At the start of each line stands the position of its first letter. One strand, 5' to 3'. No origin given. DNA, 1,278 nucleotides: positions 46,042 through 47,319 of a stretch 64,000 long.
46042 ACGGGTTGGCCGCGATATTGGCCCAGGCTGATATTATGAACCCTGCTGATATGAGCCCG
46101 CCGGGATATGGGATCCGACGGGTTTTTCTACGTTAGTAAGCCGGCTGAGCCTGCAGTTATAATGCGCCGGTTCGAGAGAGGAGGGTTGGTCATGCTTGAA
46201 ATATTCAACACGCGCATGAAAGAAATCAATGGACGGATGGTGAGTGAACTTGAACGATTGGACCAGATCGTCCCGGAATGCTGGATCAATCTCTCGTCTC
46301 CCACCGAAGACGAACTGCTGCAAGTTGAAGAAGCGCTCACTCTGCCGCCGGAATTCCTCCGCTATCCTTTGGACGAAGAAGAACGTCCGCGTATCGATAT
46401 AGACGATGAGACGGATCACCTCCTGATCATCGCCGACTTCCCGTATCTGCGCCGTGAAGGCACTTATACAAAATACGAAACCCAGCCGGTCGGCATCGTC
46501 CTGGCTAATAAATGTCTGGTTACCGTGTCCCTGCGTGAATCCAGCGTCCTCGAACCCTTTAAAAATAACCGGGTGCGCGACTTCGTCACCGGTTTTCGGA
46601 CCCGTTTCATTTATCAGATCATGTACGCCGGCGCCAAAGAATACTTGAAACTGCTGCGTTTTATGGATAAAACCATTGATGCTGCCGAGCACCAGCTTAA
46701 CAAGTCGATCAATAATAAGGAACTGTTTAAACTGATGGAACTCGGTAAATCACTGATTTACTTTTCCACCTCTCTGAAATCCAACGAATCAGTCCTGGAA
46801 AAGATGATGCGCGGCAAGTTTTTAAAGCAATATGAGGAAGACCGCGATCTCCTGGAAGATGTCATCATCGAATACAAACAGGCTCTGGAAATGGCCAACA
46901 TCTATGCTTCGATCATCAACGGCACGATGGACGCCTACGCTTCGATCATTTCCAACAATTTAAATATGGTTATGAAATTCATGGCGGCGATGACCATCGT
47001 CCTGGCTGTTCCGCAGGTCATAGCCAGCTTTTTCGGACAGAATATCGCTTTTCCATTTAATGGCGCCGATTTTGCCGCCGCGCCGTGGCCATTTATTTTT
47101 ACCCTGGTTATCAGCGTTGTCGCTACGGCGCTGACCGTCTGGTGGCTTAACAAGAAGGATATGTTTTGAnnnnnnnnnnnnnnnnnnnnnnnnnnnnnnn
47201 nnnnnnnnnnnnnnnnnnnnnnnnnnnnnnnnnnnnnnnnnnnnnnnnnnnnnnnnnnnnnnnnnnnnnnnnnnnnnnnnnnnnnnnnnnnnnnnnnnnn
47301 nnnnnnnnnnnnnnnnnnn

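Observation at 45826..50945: M-box Mg2+ riboswitch inside the glycan locus heads an operon joining CorA to a Wzx flippase and three glycosyltransferases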

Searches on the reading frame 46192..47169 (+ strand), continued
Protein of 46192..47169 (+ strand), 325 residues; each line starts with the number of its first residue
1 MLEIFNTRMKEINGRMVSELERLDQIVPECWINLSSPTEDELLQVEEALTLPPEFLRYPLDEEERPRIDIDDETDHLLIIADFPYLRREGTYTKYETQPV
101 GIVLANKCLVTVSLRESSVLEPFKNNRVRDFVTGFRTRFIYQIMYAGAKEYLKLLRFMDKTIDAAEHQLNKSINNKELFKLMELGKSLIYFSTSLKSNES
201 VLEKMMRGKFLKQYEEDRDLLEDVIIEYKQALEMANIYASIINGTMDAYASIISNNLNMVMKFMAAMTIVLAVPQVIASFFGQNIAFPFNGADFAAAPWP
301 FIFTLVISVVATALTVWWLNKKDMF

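Call 42: search_solved_structures(query=window:46192-47166:+, show_alignments=2)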
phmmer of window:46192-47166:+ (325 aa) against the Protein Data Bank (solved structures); distinct sequences matched with E-value up to 0.001: 11.
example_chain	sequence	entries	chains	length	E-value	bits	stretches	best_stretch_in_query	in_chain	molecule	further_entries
4cy4_A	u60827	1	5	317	6.2e-23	84.7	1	30-310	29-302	MAGNESIUM TRANSPORT PROTEIN CORA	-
4ev6_A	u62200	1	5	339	7.7e-23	84.4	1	30-310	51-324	Magnesium transport protein CorA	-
4egw_A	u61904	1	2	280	2.5e-15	59.7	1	30-262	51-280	Magnesium transport protein CorA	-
4eeb_A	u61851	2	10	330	1.3e-13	54.1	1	24-322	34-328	Magnesium transport protein CorA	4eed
3jcf_A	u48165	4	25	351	4.3e-13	52.4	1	24-322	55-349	Magnesium transport protein CorA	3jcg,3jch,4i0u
2bbj_A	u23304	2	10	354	4.4e-13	52.4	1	24-322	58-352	divalent cation transport-related protein | Magnesium transport protein corA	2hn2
2iub_A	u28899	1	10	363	4.8e-13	52.2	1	24-322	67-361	DIVALENT CATION TRANSPORT-RELATED PROTEIN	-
8tmb_A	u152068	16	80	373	5.2e-13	52.1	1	24-322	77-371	Cobalt/magnesium transport protein CorA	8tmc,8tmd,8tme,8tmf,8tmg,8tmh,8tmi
5jtg_A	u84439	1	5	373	3.1e-12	49.6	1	24-322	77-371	Cobalt/magnesium transport protein CorA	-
5jrw_A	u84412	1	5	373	3.5e-12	49.4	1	24-322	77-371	Cobalt/magnesium transport protein CorA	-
8slb_A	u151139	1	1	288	0.00069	22.2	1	24-204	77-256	Cobalt/magnesium transport protein CorA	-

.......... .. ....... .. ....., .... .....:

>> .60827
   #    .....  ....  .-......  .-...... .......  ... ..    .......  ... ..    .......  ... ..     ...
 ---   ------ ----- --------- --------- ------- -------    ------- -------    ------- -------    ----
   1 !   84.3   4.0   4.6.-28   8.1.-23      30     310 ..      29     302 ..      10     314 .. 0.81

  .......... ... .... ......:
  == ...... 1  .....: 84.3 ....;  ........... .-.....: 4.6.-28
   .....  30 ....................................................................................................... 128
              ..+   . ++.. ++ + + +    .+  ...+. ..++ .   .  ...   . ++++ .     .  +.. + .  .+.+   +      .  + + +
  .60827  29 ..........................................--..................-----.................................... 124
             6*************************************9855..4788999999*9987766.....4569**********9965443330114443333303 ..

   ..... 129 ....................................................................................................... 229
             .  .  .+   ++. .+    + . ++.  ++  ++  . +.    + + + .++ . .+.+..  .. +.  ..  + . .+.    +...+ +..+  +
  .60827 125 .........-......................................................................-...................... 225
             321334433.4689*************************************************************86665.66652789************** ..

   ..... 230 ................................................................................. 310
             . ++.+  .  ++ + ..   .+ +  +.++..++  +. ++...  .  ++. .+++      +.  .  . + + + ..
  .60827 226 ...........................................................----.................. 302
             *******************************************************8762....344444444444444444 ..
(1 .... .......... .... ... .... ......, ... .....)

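Call 48: find_encoding_contigs(protein=P0004, flank=10000, max_places=2)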
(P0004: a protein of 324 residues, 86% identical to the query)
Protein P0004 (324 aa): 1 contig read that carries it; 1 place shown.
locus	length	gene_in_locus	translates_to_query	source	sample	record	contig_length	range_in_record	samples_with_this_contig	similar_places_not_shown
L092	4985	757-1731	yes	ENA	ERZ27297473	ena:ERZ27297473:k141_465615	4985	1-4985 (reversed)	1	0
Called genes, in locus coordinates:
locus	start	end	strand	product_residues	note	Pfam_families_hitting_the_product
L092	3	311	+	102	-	?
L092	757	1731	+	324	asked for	PF01544:CorA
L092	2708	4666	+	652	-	PF13727:CoA_binding_3, PF01370:Epimerase, PF02719:Polysacc_synt_2, PF04321:RmlD_sub_bind, PF01073:3Beta_HSD, PF16363:GDP_Man_Dehyd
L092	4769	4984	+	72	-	?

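Call 49: find_encoding_contigs(protein=P0016, flank=10000, max_places=2)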
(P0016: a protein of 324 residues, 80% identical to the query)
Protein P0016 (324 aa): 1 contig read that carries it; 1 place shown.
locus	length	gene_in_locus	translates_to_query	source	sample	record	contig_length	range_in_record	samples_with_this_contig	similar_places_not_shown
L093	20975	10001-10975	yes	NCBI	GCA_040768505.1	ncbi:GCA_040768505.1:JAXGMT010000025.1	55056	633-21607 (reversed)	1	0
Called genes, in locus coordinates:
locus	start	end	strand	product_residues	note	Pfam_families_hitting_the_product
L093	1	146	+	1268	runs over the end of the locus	PF18072:FGAR-AT_linker, PF02769:AIRS_C, PF13507:GATase_5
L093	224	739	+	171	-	-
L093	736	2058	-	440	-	-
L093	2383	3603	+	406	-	PF07501:G5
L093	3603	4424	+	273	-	PF00398:RrnaAD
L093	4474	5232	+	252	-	PF00106:adh_short, PF08659:KR, PF13561:adh_short_C2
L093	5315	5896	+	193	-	PF05164:ZapA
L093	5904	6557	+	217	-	PF01136:Peptidase_U32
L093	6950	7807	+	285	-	PF12392:DUF3656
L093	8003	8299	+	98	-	-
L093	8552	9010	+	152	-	PF00692:dUTPase (faint)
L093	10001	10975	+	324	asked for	PF01544:CorA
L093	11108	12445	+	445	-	PF02397:Bac_transf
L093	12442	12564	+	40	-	-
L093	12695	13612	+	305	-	PF19567:CpsB_CapC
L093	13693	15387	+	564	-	PF13727:CoA_binding_3, PF01073:3Beta_HSD, PF01370:Epimerase, PF02719:Polysacc_synt_2, PF04321:RmlD_sub_bind, PF16363:GDP_Man_Dehyd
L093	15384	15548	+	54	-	-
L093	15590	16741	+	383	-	PF03816:LytR_cpsA_psr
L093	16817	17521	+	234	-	PF02706:Wzz, PF13807:GNVR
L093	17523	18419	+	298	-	PF01656:CbiA, PF10609:ParA, PF13614:AAA_31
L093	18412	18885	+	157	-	PF02357:NusG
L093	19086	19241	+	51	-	PF13412:HTH_24 (weak)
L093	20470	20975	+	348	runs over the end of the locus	PF13310:Virulence_RhuM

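Call 50: find_encoding_contigs(protein=P0015, flank=10000, max_places=2)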
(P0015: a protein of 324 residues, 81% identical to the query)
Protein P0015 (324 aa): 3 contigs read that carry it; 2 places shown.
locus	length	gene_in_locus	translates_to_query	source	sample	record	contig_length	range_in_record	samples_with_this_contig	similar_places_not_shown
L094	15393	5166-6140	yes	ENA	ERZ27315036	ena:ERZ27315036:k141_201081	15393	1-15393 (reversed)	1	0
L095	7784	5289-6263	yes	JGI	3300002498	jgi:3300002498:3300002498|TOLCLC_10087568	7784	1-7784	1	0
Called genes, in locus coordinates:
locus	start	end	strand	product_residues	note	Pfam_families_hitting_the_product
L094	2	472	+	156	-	?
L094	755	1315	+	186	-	PF05164:ZapA (weak)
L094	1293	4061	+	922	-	PF01136:Peptidase_U32, PF12392:DUF3656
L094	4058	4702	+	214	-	PF00692:dUTPase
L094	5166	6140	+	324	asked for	PF01544:CorA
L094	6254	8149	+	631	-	PF13727:CoA_binding_3, PF02254:TrkA_N (faint), PF01370:Epimerase, PF02719:Polysacc_synt_2, PF04321:RmlD_sub_bind, PF01073:3Beta_HSD, PF16363:GDP_Man_Dehyd, PF07993:NAD_binding_4 (weak)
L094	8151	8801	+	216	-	PF02397:Bac_transf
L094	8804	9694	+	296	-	PF01370:Epimerase, PF04321:RmlD_sub_bind, PF07993:NAD_binding_4, PF16363:GDP_Man_Dehyd (faint), PF01073:3Beta_HSD (weak)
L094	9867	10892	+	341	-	PF01073:3Beta_HSD, PF01370:Epimerase, PF02719:Polysacc_synt_2, PF04321:RmlD_sub_bind (weak), PF05368:NmrA, PF13460:NAD_binding_10, PF16363:GDP_Man_Dehyd, PF08485:Polysacc_syn_2C, +2 more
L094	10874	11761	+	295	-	PF01370:Epimerase, PF04321:RmlD_sub_bind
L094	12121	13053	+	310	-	PF00535:Glycos_transf_2, PF10111:Glyco_tranf_2_2, PF13641:Glyco_tranf_2_3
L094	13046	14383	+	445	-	PF03721:UDPG_MGDP_dh_N, PF00984:UDPG_MGDP_dh, PF03720:UDPG_MGDP_dh_C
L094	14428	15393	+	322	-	?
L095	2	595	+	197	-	PF00821:PEPCK_GTP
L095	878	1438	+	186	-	PF05164:ZapA (weak)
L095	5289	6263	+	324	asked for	PF01544:CorA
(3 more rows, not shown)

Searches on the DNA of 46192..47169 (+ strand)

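Call 54: search_rna_families(sources=[L087, L092, L093, L094, L003, L005, L001], threshold=gathering)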
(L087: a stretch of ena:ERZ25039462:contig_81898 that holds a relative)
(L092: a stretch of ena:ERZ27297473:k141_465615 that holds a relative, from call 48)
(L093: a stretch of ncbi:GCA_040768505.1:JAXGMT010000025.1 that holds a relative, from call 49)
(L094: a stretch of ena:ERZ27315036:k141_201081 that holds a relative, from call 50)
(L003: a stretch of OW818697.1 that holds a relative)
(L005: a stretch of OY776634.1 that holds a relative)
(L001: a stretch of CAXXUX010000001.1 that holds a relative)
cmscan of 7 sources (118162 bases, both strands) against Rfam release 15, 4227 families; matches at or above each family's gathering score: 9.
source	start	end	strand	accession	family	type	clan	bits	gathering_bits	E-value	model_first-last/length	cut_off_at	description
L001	9675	9851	+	RF00380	Magnesium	Cis-reg; riboswitch;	-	143.1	44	4.4e-32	1-169/169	no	M-box riboswitch aptamer (ykoK leader)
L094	4841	5016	+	RF00380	Magnesium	Cis-reg; riboswitch;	-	141.8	44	9.4e-32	1-169/169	no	M-box riboswitch aptamer (ykoK leader)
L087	9528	9703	+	RF00380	Magnesium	Cis-reg; riboswitch;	-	140.3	44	2.4e-31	1-169/169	no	M-box riboswitch aptamer (ykoK leader)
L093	9717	9891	+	RF00380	Magnesium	Cis-reg; riboswitch;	-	139.9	44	3.1e-31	1-169/169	no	M-box riboswitch aptamer (ykoK leader)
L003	9678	9851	+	RF00380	Magnesium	Cis-reg; riboswitch;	-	138.2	44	8.3e-31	1-169/169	no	M-box riboswitch aptamer (ykoK leader)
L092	471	646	+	RF00380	Magnesium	Cis-reg; riboswitch;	-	135.8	44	3.6e-30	1-169/169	no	M-box riboswitch aptamer (ykoK leader)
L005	9695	9866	+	RF00380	Magnesium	Cis-reg; riboswitch;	-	133.6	44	1.4e-29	1-169/169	no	M-box riboswitch aptamer (ykoK leader)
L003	12534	12619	+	RF01051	c-di-GMP-I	Cis-reg; riboswitch;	CL00126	73.4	35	3.1e-12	1-87/87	no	c-di-GMP-I riboswitch aptamer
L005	15079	15163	+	RF01051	c-di-GMP-I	Cis-reg; riboswitch;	CL00126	68.1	35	6.2e-11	1-87/87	no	c-di-GMP-I riboswitch aptamer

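Call 73: search_rna_families(sources=[L007, L013, L034, L038, L029, L022, L041], threshold=gathering)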
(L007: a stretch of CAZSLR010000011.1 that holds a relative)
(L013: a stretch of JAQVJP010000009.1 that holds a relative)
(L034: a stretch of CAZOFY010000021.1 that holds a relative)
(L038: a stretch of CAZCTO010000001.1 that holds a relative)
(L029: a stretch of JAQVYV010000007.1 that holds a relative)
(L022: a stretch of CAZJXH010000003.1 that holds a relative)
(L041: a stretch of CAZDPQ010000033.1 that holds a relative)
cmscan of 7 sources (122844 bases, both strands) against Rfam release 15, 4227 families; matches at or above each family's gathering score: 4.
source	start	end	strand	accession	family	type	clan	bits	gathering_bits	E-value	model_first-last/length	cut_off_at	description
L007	19009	19385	+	RF00023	tmRNA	Gene;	CL00001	161.7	47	1.2e-63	1-374/374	no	transfer-messenger RNA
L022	152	317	+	RF00380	Magnesium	Cis-reg; riboswitch;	-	146.6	44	5.5e-33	1-169/169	no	M-box riboswitch aptamer (ykoK leader)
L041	9834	9997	+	RF00380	Magnesium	Cis-reg; riboswitch;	-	141.2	44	1.4e-31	1-169/169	no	M-box riboswitch aptamer (ykoK leader)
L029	17186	17259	-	RF00005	tRNA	Gene; tRNA;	CL00001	58.5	29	8.7e-10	1-71/71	no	tRNA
